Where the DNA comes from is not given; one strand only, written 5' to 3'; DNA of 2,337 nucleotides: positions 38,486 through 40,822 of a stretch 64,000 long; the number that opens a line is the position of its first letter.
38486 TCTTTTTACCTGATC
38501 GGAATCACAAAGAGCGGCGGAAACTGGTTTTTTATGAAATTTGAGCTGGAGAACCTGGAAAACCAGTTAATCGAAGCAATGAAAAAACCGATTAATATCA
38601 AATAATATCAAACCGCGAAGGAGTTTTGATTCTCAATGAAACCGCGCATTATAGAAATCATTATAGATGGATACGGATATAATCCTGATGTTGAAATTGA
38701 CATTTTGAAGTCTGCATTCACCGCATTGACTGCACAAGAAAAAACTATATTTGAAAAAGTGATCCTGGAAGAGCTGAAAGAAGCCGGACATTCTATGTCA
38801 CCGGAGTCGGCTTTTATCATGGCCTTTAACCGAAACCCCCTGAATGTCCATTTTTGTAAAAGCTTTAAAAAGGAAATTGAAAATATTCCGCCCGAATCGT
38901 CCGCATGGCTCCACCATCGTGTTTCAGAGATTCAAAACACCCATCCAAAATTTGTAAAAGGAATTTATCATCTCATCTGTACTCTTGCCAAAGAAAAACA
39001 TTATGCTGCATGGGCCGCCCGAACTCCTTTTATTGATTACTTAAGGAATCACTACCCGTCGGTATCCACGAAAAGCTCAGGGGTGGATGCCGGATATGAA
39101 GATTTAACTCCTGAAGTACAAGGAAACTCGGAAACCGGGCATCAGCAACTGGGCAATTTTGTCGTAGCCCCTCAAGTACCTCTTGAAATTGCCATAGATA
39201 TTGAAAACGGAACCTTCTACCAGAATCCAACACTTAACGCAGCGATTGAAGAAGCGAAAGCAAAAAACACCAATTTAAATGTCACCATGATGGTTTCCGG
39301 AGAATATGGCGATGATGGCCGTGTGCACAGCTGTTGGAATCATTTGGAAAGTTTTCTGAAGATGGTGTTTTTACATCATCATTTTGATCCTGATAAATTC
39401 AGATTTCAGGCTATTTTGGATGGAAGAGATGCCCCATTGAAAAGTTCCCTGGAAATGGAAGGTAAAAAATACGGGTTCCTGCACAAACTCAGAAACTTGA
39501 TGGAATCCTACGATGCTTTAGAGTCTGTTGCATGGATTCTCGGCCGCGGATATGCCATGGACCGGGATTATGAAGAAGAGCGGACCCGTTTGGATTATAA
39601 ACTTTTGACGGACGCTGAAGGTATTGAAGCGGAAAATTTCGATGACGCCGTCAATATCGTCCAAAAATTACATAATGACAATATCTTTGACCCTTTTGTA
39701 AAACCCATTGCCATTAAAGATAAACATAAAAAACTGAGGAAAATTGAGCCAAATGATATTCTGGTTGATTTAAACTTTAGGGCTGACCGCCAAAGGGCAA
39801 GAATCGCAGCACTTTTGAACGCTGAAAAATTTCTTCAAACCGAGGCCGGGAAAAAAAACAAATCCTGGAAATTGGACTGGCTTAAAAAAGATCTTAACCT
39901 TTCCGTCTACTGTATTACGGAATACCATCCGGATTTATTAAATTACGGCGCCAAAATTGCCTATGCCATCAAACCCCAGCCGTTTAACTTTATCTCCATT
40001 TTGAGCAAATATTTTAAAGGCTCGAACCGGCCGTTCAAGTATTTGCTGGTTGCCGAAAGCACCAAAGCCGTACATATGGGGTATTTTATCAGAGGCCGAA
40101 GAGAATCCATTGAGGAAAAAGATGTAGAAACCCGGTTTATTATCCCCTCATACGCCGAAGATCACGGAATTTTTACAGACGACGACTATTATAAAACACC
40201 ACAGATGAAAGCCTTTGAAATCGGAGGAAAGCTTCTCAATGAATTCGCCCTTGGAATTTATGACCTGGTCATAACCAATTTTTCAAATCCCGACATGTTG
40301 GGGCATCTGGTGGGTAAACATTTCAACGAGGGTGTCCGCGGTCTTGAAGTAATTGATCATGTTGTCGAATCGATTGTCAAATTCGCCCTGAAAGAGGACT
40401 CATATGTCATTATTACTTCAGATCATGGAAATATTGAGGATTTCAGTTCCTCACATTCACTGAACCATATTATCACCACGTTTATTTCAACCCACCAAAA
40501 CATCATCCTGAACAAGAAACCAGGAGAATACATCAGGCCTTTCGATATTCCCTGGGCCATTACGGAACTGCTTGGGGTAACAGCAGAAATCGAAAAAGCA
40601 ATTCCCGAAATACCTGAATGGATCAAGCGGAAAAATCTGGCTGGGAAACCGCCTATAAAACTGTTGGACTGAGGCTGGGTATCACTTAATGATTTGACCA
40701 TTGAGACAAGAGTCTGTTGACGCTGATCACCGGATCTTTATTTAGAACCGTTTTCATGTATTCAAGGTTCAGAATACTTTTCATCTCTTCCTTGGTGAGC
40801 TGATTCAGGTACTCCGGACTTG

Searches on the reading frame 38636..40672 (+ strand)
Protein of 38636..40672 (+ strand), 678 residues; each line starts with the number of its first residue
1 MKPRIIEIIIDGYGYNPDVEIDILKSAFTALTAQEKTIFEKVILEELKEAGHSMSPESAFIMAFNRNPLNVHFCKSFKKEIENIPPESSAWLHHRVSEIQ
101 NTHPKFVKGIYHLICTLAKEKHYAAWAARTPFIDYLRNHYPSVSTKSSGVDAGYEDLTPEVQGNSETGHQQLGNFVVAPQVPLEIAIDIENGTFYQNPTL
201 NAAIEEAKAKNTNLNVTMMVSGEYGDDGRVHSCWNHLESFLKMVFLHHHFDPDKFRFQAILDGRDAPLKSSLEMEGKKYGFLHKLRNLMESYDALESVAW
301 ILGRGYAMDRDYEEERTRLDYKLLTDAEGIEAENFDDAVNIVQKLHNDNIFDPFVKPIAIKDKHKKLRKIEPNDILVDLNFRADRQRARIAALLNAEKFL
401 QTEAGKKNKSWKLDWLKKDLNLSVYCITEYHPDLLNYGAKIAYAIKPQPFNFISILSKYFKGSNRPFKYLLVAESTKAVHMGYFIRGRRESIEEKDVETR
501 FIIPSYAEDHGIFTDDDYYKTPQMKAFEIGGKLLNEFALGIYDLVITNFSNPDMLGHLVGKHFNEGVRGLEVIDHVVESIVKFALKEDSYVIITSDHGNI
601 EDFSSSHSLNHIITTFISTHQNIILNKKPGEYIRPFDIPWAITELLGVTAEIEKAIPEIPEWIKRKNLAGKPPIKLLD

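Call 85: search_protein_families(library=pfam, proteins=[window:38636-40672:+], max_evalue=0.00001)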
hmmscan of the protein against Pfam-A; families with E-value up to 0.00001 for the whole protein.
window:38636-40672:+ (678 aa): 3 families
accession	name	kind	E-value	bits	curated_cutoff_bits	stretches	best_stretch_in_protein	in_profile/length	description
PF06415.18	iPGM_N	-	2.1e-37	129.2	27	1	187-430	3-215/217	BPG-independent PGAM N-terminus (iPGM_N)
PF01676.23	Metalloenzyme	-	1e-22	81.3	24.3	1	122-619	19-223/252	Metalloenzyme superfamily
PF01663.27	Phosphodiest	-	5.2e-06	26.7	23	0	535-599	151-221/342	Type I phosphodiesterase / nucleotide pyrophosphatase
